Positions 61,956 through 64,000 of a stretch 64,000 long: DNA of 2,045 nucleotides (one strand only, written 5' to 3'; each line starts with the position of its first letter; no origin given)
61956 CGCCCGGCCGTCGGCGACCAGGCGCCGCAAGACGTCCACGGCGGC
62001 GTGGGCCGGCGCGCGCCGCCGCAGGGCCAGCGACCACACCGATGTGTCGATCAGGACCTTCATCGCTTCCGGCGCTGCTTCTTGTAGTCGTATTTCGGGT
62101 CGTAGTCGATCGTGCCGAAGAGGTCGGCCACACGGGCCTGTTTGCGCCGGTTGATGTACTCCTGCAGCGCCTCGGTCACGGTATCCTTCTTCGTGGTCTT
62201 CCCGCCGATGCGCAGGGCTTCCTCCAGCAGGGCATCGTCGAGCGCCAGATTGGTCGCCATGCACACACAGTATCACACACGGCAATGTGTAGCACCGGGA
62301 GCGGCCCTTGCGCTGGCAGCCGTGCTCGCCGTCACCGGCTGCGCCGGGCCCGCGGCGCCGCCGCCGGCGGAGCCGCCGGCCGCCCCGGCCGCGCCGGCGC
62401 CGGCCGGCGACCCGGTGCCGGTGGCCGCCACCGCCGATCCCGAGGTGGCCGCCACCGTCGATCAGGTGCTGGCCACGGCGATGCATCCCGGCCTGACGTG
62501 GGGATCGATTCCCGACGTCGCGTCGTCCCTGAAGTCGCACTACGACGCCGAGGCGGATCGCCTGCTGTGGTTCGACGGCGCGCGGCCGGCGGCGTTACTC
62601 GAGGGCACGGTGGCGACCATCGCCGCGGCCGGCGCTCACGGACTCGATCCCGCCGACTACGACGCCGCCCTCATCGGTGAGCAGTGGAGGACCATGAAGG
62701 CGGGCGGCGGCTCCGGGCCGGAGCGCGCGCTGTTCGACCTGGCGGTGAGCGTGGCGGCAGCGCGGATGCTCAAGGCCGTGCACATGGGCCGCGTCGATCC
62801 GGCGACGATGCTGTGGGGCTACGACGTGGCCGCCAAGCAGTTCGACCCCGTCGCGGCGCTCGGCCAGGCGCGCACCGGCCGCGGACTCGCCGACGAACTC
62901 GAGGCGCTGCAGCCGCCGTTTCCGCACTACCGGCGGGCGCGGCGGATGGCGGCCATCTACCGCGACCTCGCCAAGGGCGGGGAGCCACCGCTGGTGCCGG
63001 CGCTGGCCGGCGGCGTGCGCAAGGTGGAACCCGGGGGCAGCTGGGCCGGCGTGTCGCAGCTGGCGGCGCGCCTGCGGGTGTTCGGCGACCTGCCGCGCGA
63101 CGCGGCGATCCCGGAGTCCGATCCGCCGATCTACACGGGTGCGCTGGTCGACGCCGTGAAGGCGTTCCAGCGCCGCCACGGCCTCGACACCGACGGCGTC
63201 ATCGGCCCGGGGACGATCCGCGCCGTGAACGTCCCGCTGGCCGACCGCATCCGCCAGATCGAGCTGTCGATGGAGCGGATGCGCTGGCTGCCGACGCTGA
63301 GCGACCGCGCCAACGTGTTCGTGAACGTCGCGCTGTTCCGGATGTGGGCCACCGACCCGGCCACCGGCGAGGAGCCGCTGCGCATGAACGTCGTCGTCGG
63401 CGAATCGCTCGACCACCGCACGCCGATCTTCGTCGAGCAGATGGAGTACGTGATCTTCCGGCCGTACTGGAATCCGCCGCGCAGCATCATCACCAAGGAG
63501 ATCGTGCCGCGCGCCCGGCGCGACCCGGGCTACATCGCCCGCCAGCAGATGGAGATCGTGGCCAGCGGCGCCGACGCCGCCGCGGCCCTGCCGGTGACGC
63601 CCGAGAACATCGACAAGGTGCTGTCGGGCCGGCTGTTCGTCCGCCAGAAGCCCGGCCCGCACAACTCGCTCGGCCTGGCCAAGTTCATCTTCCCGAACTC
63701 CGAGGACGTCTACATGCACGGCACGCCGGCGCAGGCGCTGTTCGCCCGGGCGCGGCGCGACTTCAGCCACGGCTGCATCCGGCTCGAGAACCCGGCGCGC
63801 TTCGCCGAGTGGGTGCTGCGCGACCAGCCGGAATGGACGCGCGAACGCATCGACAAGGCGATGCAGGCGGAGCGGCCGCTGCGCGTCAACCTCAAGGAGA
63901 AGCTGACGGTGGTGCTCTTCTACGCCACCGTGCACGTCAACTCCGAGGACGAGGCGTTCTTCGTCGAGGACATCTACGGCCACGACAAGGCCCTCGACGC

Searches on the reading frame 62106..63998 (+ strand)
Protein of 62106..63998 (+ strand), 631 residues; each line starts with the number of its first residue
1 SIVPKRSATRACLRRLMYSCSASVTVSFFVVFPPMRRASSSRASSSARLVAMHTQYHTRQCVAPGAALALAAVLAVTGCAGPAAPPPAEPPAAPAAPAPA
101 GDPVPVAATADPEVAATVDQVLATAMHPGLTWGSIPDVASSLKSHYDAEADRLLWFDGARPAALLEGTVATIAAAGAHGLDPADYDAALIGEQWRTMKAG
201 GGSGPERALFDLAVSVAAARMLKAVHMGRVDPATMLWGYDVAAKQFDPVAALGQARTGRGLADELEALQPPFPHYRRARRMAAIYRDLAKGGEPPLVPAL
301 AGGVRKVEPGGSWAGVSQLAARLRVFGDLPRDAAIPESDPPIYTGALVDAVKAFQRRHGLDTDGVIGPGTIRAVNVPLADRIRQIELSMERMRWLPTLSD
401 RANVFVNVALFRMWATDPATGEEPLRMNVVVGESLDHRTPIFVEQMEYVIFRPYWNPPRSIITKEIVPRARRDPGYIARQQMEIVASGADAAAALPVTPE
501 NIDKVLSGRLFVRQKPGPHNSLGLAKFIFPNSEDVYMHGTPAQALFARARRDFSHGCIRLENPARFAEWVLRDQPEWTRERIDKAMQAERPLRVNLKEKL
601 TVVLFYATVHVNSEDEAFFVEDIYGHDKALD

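Call 41: search_protein_families(library=pfam, proteins=[window:62106-63998:+], max_evalue=0.00001)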
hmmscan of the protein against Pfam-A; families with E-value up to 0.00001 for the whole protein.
window:62106-63998:+ (631 aa): 3 families
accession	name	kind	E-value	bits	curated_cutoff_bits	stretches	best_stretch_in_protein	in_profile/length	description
PF20142.4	Scaffold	-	1.1e-22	81.7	24.6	1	141-280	2-137/139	Scaffold domain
PF03734.19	YkuD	-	3.2e-20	73.6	23.4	1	404-572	4-140/146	L,D-transpeptidase catalytic domain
PF01471.23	PG_binding_1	-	2.3e-08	34.5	23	1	316-373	5-56/57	Putative peptidoglycan binding domain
